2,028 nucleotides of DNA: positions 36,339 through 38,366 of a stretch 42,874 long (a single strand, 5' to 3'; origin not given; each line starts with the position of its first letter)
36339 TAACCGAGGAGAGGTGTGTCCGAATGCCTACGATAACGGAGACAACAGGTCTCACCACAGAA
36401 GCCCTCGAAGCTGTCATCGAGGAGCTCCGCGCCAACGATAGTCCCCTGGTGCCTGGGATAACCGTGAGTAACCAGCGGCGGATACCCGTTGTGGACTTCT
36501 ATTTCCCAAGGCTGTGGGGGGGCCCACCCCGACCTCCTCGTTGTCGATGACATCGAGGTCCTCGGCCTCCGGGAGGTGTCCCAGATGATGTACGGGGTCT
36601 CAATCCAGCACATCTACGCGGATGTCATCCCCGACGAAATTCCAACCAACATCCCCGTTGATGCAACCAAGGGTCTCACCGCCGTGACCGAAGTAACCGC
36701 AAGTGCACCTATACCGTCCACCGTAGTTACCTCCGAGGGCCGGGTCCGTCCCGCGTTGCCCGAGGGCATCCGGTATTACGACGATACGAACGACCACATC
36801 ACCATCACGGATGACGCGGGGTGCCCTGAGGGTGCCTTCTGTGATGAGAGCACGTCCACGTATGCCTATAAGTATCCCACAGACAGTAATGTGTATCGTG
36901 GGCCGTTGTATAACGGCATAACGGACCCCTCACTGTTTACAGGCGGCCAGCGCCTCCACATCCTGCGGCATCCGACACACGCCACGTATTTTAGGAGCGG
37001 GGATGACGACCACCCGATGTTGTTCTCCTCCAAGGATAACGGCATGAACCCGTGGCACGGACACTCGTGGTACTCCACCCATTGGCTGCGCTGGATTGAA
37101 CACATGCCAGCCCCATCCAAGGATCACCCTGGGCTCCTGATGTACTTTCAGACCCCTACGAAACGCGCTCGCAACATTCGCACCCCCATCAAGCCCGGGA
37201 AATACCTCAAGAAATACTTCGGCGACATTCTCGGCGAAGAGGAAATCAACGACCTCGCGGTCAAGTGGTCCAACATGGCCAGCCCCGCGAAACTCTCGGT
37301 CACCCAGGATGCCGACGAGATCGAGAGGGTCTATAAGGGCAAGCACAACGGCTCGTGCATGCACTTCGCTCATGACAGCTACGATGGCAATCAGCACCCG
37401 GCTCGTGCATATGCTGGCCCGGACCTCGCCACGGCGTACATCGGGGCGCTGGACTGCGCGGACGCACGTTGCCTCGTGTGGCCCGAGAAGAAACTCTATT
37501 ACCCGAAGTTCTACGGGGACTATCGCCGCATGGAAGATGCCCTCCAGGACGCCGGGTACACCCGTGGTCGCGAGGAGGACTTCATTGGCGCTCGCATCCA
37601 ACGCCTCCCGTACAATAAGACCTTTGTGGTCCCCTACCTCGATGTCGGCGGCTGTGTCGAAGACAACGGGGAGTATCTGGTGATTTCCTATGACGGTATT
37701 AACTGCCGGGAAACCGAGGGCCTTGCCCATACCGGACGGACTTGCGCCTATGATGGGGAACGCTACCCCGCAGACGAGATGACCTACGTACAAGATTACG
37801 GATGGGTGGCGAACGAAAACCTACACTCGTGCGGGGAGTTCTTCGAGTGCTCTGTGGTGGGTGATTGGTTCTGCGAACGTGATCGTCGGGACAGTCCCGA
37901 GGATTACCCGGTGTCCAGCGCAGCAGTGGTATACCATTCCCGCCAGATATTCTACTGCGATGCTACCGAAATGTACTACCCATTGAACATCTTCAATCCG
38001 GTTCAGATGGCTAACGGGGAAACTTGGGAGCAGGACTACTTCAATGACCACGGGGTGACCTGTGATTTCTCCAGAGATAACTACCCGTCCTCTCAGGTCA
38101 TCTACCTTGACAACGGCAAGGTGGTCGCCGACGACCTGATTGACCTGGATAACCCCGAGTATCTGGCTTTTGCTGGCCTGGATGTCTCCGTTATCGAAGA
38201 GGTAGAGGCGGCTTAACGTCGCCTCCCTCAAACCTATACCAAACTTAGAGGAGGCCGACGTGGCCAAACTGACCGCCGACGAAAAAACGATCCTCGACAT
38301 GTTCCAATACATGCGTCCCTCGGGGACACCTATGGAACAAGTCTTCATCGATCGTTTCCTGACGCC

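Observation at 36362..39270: Early-region pair: a large Cys/aromatic-rich protein of unknown function followed by an M28-like zinc peptidase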

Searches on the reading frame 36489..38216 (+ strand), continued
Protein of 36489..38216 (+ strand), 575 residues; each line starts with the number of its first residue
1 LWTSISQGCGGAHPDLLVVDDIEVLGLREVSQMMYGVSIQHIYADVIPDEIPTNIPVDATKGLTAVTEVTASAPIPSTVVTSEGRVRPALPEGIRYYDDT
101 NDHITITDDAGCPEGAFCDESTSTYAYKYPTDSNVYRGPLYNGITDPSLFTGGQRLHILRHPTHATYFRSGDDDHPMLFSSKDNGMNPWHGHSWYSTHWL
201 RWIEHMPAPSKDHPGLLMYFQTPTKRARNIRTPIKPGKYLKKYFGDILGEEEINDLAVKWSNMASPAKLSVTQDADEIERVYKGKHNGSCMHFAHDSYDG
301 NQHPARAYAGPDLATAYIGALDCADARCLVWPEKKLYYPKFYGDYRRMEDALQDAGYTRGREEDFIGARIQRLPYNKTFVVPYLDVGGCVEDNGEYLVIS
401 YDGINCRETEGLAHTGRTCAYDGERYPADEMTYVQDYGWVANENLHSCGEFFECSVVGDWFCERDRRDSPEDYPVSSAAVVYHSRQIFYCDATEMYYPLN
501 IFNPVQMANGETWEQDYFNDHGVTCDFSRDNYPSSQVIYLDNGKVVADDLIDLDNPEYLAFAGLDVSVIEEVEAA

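Call 57: search_protein_families(library=pfam, alignment_id=A5, max_evalue=0.001)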
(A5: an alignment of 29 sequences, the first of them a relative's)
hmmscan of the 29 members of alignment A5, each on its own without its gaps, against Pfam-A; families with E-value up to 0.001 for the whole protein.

A. member 1, P0068 (755 aa): 0 families

B. families by the number of members that match (of 29 scanned): 0 families
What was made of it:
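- Tried and rejected: Pfam scans of 29 unusually long family members found no fused domains (call 57).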

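Call 75: search_protein_families(library=phrogs, alignment_id=A1, max_evalue=0.001)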
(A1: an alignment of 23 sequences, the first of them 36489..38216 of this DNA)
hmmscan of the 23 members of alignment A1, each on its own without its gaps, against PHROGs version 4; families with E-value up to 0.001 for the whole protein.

A. member 1, window:36489-38216:+ (575 aa): 1 family
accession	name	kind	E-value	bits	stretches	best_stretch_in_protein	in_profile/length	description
phrog_13313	-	unknown function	6.4e-05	23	1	362-464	398-507/595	-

B. families by the number of members that match (of 23 scanned): 2 families
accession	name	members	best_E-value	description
phrog_6980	-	9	0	-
phrog_13313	-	8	9.7e-13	-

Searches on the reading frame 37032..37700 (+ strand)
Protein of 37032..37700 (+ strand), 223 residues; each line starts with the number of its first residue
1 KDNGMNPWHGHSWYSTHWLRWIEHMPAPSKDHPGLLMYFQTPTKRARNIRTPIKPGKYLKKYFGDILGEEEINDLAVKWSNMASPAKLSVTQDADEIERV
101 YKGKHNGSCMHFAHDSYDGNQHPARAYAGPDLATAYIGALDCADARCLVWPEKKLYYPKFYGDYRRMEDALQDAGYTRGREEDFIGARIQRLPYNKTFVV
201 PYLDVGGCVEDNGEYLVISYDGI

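Call 47: search_protein_representatives(alignment_id=A4)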
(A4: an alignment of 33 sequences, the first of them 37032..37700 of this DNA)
Query: 33 sequences, 224 profile positions. Proteins with E-value up to 0.001 (for the whole library): 4481; up to 1e-10: 3783; up to 1e-30: 2197. The best 150 are listed.
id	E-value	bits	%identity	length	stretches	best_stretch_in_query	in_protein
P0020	3.3e-82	291.7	-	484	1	6-220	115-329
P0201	4.8e-81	287.9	-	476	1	2-220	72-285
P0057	2.9e-80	285.3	-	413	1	2-220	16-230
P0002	7.4e-80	284.0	-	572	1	5-223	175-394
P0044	1.3e-79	283.2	-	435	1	6-223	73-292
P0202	3.5e-79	281.8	-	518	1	6-222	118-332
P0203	3.4e-78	278.6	-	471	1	2-220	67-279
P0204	4.1e-78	278.3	-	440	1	3-223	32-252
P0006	8.5e-78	277.3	-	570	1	6-223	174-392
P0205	1.4e-77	276.6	-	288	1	2-222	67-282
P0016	3.0e-77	275.5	-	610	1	6-223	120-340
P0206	3.3e-77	275.4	-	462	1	2-220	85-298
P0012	4.2e-77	275.0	-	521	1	5-222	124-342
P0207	7.2e-77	274.2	-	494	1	2-222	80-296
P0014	9.4e-77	273.9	-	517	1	6-223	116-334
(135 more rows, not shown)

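Call 52: find_related_loci(query=A4, collection=viral_contigs, flank=6000)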
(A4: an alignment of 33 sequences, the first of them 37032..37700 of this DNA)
Query A4 (223 aa) in viral_contigs; peptide patterns used: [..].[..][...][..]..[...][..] (x = any residue, [..] = any of these).
136 stretches matched a pattern; 74 encode a relative of the query (tblastn E <= 1e-3); 74 distinct loci.
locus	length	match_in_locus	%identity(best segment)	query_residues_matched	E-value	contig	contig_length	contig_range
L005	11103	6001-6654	67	6-223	8e-104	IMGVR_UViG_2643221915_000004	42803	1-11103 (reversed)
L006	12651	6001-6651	60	6-222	2e-90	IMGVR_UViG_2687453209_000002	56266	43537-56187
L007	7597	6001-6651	60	6-222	2e-90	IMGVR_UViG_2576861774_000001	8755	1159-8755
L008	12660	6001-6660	59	6-222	3e-86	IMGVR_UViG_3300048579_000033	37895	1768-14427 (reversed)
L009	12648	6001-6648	59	7-222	3e-86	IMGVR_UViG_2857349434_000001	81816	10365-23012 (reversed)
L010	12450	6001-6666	58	1-222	6e-85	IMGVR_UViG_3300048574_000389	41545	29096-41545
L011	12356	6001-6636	51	5-218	1e-68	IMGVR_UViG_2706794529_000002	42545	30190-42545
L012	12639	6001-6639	50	5-218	5e-68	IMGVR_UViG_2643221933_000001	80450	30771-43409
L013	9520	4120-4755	51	5-218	1e-67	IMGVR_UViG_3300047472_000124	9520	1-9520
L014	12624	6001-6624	49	6-222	6e-65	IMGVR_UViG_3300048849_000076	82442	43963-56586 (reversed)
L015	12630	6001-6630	52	6-217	1e-69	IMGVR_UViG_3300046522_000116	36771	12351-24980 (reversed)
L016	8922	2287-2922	49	6-219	2e-61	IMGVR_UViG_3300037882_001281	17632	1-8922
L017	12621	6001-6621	43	7-218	1e-45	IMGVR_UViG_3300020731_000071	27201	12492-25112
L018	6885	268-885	42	6-218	1e-40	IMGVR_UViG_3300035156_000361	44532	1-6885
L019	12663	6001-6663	38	6-222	6e-40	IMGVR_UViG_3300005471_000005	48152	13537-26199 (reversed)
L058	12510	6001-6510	37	33-204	2e-22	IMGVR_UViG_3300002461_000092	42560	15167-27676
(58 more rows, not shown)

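Call 55: search_protein_families(library=pfam, proteins=[L058:8891-9967:+, L013:8214-8630:+, L010:1110-2891:+, L008:250-573:+, L005:1682-1945:+, L013:1151-1477:+], max_evalue=0.01)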
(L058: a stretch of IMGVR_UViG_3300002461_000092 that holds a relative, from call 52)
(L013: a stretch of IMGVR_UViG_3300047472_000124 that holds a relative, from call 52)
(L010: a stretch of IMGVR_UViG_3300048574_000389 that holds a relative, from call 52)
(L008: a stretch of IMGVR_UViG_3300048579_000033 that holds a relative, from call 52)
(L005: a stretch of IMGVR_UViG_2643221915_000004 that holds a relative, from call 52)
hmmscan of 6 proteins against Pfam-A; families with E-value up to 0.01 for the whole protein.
L058:8891-9967:+ (359 aa): 2 families
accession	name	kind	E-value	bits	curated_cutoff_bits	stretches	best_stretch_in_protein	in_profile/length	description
PF00589.27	Phage_integrase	-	1.7e-16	60.9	27.1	1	201-341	25-170/172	Phage integrase family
PF02899.23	Phage_int_SAM_1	-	0.0016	19.1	22.3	0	104-157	27-81/83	Phage integrase, N-terminal SAM-like domain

L013:8214-8630:+ (139 aa): 0 families

L010:1110-2891:+ (594 aa): 2 families
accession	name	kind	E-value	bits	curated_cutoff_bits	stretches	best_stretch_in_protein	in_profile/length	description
PF22530.2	Terminase-T7_RNaseH-like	-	7.1e-37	126.4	27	1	379-487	1-108/108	Terminase Bacteriophage T7, Ribonuclease H-like domain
PF03237.21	Terminase_6N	-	0.0027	17.8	22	1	82-183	6-104/215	Terminase large subunit, T4likevirus-type, N-terminal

L008:250-573:+ (108 aa): 0 families

L005:1682-1945:+ (88 aa): 0 families

L013:1151-1477:+ (109 aa): 0 families

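Call 79: find_related_loci(query=A4, collection=genome_contigs, flank=4000)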
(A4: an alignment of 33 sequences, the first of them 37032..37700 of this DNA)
Query A4 (223 aa) in genome_contigs; peptide patterns used: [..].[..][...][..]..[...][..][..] (x = any residue, [..] = any of these).
52 stretches matched a pattern; 8 encode a relative of the query (tblastn E <= 1e-3); 8 distinct loci.
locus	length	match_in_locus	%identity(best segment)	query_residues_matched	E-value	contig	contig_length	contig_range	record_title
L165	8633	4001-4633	53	5-217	1e-71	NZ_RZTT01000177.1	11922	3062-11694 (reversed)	Mesorhizobium sp. M7A.T.Ca.US.000.02.2.1 NODE_177_length_11922_cov_4.46325, whole genome shotgun sequence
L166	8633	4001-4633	53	5-217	6e-71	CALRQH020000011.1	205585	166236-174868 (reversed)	MAG: Mesorhizobium carmichaelinearum isolate JJ-M6D1-105-2-m1-bin325 genome assembly, contig: JJ-M6D1-105-C25, whole gen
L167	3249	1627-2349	33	7-218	1e-31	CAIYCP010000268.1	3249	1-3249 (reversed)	MAG: uncultured beta proteobacterium isolate Kiruna2_bin-0444 genome assembly, contig: bin-0444:268/758, whole genome sh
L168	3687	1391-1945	39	29-217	2e-29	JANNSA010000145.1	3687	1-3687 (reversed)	MAG: Hyphomicrobiaceae bacterium isolate SOY_31_metabat_286_sub SOY_31_k141_565786, whole genome shotgun sequence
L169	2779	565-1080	40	29-204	2e-29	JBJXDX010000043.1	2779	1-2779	MAG: Hyphomicrobiaceae bacterium isolate P.bin.59 k127_1920917, whole genome shotgun sequence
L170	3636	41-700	37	22-222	1e-29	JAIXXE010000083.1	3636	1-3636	MAG: Alphaproteobacteria bacterium isolate D4_MAG_00043 pond_D4_MAG_00043_000000000037, whole genome shotgun sequence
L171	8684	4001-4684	36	13-218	2e-29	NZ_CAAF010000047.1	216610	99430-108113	Mesorhizobium sp. STM 4661, whole genome shotgun sequence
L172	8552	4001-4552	27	36-209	6e-14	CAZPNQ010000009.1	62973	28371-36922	MAG TPA_asm: uncultured Nitrospira sp. isolate SRP302895_co1_110 genome assembly, contig: NODE_830_length_62973_cov_57.0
